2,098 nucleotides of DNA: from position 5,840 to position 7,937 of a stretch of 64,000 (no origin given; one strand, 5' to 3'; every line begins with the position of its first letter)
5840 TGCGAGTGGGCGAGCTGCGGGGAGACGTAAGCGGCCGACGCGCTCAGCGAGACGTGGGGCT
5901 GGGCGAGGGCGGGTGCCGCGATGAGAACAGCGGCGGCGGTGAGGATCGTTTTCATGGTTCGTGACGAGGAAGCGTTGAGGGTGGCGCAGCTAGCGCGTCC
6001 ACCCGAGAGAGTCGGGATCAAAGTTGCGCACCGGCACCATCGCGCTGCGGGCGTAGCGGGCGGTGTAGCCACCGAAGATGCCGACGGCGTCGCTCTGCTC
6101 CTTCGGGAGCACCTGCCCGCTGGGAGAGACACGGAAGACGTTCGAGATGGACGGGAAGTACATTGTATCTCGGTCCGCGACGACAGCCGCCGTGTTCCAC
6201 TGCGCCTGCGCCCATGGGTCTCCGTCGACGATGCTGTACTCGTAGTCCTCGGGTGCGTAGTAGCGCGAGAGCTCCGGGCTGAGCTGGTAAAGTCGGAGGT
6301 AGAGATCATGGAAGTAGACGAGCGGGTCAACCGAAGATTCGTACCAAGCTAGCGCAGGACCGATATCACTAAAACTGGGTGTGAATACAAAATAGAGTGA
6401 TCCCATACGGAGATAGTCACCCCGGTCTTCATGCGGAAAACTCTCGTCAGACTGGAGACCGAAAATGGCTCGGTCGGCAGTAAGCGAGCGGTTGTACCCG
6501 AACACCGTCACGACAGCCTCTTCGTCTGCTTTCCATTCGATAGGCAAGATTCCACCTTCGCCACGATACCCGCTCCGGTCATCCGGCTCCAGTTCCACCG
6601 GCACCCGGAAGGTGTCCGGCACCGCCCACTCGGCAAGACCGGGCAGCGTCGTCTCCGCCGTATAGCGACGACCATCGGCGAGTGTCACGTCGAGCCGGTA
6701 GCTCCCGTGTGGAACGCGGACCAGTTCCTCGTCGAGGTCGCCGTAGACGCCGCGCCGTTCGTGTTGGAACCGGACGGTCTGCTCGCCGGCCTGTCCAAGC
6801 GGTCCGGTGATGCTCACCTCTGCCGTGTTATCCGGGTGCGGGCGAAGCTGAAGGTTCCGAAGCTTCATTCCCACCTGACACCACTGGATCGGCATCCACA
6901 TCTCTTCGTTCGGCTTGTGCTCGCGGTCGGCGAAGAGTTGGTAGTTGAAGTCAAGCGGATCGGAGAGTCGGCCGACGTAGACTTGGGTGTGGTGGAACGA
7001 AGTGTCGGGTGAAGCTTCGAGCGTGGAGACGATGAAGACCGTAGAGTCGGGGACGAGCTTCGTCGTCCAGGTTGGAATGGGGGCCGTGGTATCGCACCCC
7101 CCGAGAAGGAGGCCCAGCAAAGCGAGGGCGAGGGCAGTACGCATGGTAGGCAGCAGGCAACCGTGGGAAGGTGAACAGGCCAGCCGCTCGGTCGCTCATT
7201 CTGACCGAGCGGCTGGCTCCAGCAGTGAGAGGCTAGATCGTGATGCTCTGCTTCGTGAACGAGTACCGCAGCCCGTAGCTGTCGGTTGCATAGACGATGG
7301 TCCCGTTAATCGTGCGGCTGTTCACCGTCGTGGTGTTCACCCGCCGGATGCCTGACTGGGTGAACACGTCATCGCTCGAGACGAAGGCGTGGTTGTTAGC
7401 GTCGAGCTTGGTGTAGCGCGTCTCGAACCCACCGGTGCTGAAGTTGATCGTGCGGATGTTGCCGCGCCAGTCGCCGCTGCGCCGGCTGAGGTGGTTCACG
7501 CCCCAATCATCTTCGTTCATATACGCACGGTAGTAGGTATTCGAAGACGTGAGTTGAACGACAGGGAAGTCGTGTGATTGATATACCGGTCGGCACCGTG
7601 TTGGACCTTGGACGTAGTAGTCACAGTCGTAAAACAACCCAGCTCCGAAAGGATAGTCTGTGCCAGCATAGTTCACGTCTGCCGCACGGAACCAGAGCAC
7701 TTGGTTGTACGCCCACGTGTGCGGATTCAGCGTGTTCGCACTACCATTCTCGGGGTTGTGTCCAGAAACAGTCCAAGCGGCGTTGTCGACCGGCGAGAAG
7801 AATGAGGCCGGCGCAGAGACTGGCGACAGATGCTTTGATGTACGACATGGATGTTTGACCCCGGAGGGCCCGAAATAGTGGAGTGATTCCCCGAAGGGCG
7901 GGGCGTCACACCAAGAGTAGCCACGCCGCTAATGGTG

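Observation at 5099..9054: Diverged direct duplication of the thrS 3' end brackets a lower-GC four-gene insert (integration scar without an integrase)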

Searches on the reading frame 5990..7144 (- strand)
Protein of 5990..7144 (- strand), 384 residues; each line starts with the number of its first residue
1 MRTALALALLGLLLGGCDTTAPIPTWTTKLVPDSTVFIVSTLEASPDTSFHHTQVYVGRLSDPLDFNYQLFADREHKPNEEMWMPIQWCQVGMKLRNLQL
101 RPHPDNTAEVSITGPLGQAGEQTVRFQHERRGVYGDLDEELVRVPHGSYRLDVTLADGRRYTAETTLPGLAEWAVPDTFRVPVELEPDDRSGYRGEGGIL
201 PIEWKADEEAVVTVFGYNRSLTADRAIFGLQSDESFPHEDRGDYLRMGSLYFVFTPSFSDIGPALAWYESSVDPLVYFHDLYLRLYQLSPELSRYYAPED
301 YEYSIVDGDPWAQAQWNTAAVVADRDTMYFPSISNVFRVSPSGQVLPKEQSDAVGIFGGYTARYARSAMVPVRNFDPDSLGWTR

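Call 6: search_protein_families(library=pfam, proteins=[window:5990-7144:-], max_evalue=0.01)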
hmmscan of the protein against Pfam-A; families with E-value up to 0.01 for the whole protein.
window:5990-7144:- (384 aa): 0 families

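Call 21: find_homologous_proteins(query=window:5990-7144:-, max_evalue=0.001)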
Query window:5990-7144:- (384 aa): 24 proteins with E <= 0.001 among 8000 candidates.
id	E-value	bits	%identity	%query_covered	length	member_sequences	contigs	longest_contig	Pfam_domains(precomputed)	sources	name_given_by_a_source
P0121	2.7e-264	894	100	100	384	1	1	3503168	-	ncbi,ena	-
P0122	1.8e-200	684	77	99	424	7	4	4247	-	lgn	-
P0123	4.2e-192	657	75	99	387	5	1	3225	-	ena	-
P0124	7.0e-191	653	74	100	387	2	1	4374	-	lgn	-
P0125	5.1e-145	502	62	98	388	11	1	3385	-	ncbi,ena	-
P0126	4.9e-133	462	56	99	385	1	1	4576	-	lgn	-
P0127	1.8e-114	401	52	96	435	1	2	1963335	-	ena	-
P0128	1.5e-109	385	50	99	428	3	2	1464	-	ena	-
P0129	9.0e-108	379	51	98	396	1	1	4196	PF14054.12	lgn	-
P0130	1.5e-100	355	50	88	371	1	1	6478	-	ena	-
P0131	3.9e-99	351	48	98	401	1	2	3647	PF14054.12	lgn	-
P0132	1.3e-97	346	48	98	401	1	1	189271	PF14054.12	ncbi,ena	-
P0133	1.4e-96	342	48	92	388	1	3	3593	PF14054.12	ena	-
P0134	1.9e-95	339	48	99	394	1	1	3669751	-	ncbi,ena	-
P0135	1.5e-93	332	46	96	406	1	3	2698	PF14054.12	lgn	-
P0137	1.5e-92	329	47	92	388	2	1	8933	PF14054.12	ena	-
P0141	3.6e-60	222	47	62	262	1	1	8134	PF14054.12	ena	-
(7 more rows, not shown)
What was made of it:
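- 5990..7144 (-): Cargo 2: a DUF4249-related lipoprotein built of tandem beta-sandwich domains. 24 homologues, several with PF14054 (call 21).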

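Call 22: find_encoding_contigs(protein=P0134, flank=10000, max_places=3)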
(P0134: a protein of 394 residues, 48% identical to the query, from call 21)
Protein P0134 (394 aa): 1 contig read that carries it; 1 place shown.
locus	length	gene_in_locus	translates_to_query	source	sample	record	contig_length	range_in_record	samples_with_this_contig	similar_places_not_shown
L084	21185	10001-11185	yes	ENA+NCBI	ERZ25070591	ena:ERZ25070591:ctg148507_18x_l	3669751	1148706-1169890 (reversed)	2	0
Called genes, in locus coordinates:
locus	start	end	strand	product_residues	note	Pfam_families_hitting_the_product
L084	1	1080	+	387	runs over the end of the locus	PF16125:DUF4837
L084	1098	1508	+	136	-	PF23544:AtuA_ferredoxin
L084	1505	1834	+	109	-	-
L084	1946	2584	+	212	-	PF00710:Asparaginase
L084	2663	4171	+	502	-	-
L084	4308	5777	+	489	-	-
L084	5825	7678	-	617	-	PF00270:DEAD, PF00271:Helicase_C, PF16124:RecQ_Zn_bind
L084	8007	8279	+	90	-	PF00196:GerE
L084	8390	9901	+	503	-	-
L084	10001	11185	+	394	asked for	-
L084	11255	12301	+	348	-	PF13641:Glyco_tranf_2_3, PF00535:Glycos_transf_2, PF13632:Glyco_trans_2_3 (faint)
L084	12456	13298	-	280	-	PF00892:EamA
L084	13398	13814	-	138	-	PF14126:DUF4293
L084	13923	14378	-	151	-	PF02472:ExbD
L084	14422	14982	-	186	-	PF02472:ExbD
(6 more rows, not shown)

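Call 23: find_encoding_contigs(protein=P0127, flank=10000, max_places=3)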
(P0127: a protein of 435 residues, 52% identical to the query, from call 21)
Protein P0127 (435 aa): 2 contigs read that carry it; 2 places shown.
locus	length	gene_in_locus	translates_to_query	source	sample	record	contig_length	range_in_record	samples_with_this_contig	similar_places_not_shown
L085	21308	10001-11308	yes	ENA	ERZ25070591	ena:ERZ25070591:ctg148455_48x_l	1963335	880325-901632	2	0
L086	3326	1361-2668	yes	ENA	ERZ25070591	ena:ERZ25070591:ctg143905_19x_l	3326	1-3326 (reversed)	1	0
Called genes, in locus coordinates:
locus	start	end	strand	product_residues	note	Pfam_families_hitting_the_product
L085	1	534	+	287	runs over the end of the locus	PF00535:Glycos_transf_2, PF13641:Glyco_tranf_2_3, PF10111:Glyco_tranf_2_2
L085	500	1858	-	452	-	-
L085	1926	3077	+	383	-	PF13528:Glyco_trans_1_3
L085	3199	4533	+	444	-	PF00155:Aminotran_1_2, PF01212:Beta_elim_lyase (weak)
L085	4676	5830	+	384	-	-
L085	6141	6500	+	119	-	-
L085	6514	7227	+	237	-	PF01578:Cytochrom_C_asm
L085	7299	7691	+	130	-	PF20077:CcmD_alt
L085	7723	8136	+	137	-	PF03100:CcmE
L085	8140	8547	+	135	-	PF07386:DUF1499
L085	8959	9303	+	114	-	PF00196:GerE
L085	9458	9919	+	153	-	-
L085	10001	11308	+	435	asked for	-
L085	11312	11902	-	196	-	-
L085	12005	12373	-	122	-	PF13358:DDE_3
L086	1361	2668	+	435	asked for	-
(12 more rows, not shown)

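Call 24: find_encoding_contigs(protein=P0122, flank=10000, max_places=4)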
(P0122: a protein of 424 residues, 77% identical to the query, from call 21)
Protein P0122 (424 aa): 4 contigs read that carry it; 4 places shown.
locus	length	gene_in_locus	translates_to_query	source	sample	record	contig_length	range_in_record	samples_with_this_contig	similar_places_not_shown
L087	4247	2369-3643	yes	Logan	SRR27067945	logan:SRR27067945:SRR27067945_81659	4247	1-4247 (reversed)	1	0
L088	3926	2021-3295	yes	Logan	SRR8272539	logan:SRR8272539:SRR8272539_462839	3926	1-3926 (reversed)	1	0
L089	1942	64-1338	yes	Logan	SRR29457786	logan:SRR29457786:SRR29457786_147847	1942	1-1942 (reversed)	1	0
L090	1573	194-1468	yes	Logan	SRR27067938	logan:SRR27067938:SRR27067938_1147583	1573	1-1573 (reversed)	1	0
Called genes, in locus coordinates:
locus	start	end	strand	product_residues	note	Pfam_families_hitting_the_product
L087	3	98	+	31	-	?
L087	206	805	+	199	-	PF00196:GerE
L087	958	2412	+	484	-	-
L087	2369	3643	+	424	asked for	-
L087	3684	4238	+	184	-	-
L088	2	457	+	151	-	?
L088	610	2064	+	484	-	-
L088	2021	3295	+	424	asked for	-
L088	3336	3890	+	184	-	-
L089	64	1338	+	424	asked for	-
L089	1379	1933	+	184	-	-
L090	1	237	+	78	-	?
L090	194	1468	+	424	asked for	-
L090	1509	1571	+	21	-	?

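Call 30: find_encoding_contigs(protein=P0124, flank=10000, max_places=6)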
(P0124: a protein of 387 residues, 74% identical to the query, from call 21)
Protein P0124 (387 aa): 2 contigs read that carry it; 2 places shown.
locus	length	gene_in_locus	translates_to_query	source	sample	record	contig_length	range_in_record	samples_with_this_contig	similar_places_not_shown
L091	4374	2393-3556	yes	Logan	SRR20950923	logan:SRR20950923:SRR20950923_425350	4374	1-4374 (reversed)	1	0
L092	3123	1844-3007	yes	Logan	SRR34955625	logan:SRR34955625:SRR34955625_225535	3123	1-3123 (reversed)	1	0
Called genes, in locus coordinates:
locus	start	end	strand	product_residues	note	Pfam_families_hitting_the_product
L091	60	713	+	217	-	PF00196:GerE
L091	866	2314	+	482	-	-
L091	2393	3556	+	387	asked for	-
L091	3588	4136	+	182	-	-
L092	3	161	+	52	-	?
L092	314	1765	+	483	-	-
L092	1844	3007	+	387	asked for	-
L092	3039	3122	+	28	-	?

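Call 31: find_encoding_contigs(protein=P0126, flank=10000, max_places=6)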
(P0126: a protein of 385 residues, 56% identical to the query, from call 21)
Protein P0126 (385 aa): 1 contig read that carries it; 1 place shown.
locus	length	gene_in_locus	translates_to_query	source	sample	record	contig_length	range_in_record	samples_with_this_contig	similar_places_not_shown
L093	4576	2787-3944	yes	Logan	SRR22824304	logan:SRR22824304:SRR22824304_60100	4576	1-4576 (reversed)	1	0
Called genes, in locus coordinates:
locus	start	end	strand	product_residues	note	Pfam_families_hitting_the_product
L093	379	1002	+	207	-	PF00196:GerE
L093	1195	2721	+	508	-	-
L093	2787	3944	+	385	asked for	-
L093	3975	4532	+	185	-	-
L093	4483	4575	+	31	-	?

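Call 55: search_protein_families(library=pfam, proteins=[window:5990-7144:-, L087:958-2412:+, L093:1195-2721:+], max_evalue=1)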
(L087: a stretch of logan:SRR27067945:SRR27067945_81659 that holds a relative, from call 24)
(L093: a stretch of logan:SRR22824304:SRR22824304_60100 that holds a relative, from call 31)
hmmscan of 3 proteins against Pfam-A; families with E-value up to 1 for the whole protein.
window:5990-7144:- (384 aa): 1 family
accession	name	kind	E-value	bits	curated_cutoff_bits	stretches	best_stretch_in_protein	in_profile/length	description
PF14054.11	DUF4249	-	0.34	10.9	28.5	0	106-172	52-110/269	Domain of unknown function (DUF4249)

L087:958-2412:+ (484 aa): 0 families

L093:1195-2721:+ (508 aa): 0 families

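Call 56: search_protein_families(library=padloc, proteins=[window:5990-7144:-, L087:958-2412:+], max_evalue=0.01)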
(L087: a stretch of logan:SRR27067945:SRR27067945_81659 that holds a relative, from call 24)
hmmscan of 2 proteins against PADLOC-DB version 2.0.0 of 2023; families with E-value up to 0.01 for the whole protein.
window:5990-7144:- (384 aa): 0 families

L087:958-2412:+ (484 aa): 0 families

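Call 60: list_cluster_members(proteins=[P0121, P0001, P0007, P0125, P0123])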
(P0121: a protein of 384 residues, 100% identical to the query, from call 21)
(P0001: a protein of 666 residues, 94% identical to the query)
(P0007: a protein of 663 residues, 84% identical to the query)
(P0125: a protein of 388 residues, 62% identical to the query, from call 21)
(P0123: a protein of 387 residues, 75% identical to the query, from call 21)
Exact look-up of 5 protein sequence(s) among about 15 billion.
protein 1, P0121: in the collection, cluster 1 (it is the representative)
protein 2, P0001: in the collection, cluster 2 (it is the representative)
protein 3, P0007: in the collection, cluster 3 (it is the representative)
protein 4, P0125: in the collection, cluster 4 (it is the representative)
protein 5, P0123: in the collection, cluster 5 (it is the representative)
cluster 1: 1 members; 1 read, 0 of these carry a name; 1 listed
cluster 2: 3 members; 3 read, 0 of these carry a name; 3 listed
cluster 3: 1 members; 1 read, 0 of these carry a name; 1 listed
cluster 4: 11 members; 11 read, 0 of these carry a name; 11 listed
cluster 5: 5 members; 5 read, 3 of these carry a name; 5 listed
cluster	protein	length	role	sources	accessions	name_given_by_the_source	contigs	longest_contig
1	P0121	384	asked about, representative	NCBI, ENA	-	-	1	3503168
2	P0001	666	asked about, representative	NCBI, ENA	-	-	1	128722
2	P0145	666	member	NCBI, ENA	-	-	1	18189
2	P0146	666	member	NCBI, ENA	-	-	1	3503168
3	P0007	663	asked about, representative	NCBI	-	-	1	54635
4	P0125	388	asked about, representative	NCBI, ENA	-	-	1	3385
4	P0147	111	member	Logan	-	-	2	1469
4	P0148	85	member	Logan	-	-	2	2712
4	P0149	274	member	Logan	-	-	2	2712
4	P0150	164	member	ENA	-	-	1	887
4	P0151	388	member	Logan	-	-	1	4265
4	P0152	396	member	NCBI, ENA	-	-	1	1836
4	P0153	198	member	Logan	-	-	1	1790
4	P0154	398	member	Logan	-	-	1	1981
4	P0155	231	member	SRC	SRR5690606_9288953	-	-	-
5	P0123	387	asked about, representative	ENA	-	-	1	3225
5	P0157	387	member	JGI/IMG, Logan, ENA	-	hypothetical protein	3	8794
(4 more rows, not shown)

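Call 61: find_encoding_contigs(protein=P0157, flank=10000, max_places=4)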
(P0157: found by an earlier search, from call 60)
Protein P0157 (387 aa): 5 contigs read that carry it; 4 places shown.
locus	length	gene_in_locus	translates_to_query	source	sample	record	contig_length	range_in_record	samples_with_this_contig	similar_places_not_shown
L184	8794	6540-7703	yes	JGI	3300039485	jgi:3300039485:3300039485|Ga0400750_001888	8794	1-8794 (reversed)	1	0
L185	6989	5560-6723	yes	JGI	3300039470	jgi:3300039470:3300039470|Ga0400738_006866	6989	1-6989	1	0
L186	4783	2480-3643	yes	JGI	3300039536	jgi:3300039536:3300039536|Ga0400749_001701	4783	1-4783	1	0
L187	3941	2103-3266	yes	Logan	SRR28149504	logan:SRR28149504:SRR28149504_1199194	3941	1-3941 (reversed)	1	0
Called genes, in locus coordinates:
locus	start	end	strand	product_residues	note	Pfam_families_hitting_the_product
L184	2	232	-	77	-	?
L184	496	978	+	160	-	-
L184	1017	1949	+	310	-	-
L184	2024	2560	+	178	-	PF03602:Cons_hypoth95, PF05175:MTS (weak)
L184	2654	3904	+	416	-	PF02690:Na_Pi_cotrans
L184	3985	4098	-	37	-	-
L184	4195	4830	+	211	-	PF00196:GerE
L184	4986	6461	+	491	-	-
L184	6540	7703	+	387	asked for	-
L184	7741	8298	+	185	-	-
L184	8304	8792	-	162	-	?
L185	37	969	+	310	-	-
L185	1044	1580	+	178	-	PF03602:Cons_hypoth95, PF05175:MTS (weak)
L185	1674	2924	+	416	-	PF02690:Na_Pi_cotrans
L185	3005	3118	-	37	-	-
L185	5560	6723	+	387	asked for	-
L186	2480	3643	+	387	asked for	-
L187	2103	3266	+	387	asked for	-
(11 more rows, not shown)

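Call 76: predict_structure(alignment_id=A5)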
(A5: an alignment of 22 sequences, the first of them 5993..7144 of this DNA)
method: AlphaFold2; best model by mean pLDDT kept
length: 384 residues; sequences in the alignment: 22
mean_pLDDT: 90.6   pTM: 0.87
mean pLDDT of the five models: 90.6, 89.3, 87.7, 86.7, 85.3
residues with pLDDT >= 90: 298; 70-90: 59; 50-70: 8; < 50: 19
segments of 3 or more residues with pLDDT < 50: 1-6, 9-21
pLDDT, mean of each block of 10 residues (from residue 1): 48 44 72 97 94 97 91 90 94 94 98 96 98 97 97 98 98 95 91 92 93 96 91 91 93 92 92 93 97 93 91 81 90 96 94 97 97 93 77
secondary structure, 60 per line:
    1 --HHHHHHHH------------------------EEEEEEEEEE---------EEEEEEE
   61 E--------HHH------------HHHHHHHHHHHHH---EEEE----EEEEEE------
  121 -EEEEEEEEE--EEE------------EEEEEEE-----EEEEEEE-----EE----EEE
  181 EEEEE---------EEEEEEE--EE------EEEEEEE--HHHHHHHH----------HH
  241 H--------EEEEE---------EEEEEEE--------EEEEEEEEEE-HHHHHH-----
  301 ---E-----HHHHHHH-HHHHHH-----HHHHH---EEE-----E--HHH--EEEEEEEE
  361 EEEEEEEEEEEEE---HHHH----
elements in order: H3-10 E35-44 E54-61 H85-97 E101-104 E109-114 E122-130 E133-135 E148-154 E160-166 E178-185 E195-201 E212-218 H221-228 E250-254 E264-270 E279-288 H290-295 H310-316 H318-323 H329-333 E337-339 E353-373 H377-380

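Call 78: fold_search(model_id=the predicted structure, library=pdb)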
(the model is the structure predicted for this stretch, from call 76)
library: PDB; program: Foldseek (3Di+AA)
matches with E <= 10: 1012; with E <= 0.001: 14
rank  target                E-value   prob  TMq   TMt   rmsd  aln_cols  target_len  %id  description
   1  5e53_D                2.0e-04  0.98  0.23  0.27   9.8       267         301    9  Crystal structure of chicken CNTN1 FN1-FN3 domains (released 2016-08-31)
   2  4kkp_B                2.5e-04  0.72  0.15  0.22  18.2       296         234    8  Crystal structure of Vibrio cholerae RbmA (crystal form 2) (released 2013-05-22)
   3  4hlj                  2.7e-04  0.69  0.14  0.21  22.9       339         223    7  Axon Guidance Receptor (released 2013-11-20)
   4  3vac_A                2.8e-04  0.75  0.19  0.21  20.8       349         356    9  Crystal Structure of the CFA/I Enterotoxigenic E. coli adhesin CfaE mutant G168D (released 2013-02-20)
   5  8ent_C                3.0e-04  0.94  0.18  0.30  11.0       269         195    7  Interleukin-21 signaling complex with IL-21R and IL-2Rg (released 2023-06-28)
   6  5x83_B                3.8e-04  0.72  0.14  0.23  15.7       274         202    9  Structure of DCC FN456 domains (released 2017-09-06)
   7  5e53_C                4.5e-04  0.96  0.21  0.25   9.9       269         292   10  Crystal structure of chicken CNTN1 FN1-FN3 domains (released 2016-08-31)
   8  8afp                  4.8e-04  0.69  0.16  0.25  13.7       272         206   11  Structure of fibronectin 2 and 3 of L1CAM at 3.0 Angstrom (released 2023-03-08)
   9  8k4q_C                5.7e-04  0.93  0.17  0.27  10.7       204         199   10  Crystal structure of nanobody HuNb103 bound to human interleukin-4 receptor subunit alpha (released 2024-06-26)
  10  3l5i                  7.2e-04  0.80  0.17  0.21  11.8       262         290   10  Crystal structure of FnIII domains of human GP130 (Domains 4-6) (released 2010-05-12)
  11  5x83_D                7.2e-04  0.77  0.15  0.24  14.0       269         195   10  Structure of DCC FN456 domains (released 2017-09-06)
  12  5e53_A                7.6e-04  0.96  0.23  0.28   9.4       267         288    9  Crystal structure of chicken CNTN1 FN1-FN3 domains (released 2016-08-31)
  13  7mrs_A                8.5e-04  0.82  0.21  0.25  10.3       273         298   10  Zebrafish CNTN4 APPb complex (released 2022-01-05)
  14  2vkx_A                9.6e-04  0.41  0.12  0.17  15.3       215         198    9  Human NCAM, FN3 domains 1 and 2, M610R mutant (released 2008-02-26)
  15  7u23_F                1.0e-03  0.28  0.11  0.08  19.0       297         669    9  Single-chain LCDV-1 viral insulin-like peptide bound to IGF-1R ectodomain, leucine-zippered form (released 2022-11-16)
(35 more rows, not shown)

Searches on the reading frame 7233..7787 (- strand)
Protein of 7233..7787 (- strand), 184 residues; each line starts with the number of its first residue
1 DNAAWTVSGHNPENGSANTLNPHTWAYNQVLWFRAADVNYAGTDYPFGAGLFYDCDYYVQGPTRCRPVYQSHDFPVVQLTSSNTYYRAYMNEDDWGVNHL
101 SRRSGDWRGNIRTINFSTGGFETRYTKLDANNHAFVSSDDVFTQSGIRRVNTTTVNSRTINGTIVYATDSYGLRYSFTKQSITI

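Call 6: search_protein_families(library=pfam, proteins=[window:7233-7700:-], max_evalue=0.01)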
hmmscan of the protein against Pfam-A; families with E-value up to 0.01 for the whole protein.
window:7233-7700:- (155 aa): 0 families

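Call 55: search_protein_families(library=pfam, proteins=[window:7233-7787:-], max_evalue=1)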
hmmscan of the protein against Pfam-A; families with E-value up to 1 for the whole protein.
window:7233-7787:- (184 aa): 1 family
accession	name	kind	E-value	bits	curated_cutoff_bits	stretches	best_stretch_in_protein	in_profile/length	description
PF23259.1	CHX17_C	-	0.032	14.7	27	1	109-163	29-83/150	Plant cation/H(+) antiporter, C-terminal domain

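Call 56: search_protein_families(library=padloc, proteins=[window:7233-7787:-], max_evalue=0.01)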
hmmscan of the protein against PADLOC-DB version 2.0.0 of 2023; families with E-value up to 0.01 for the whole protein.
window:7233-7787:- (184 aa): 0 families
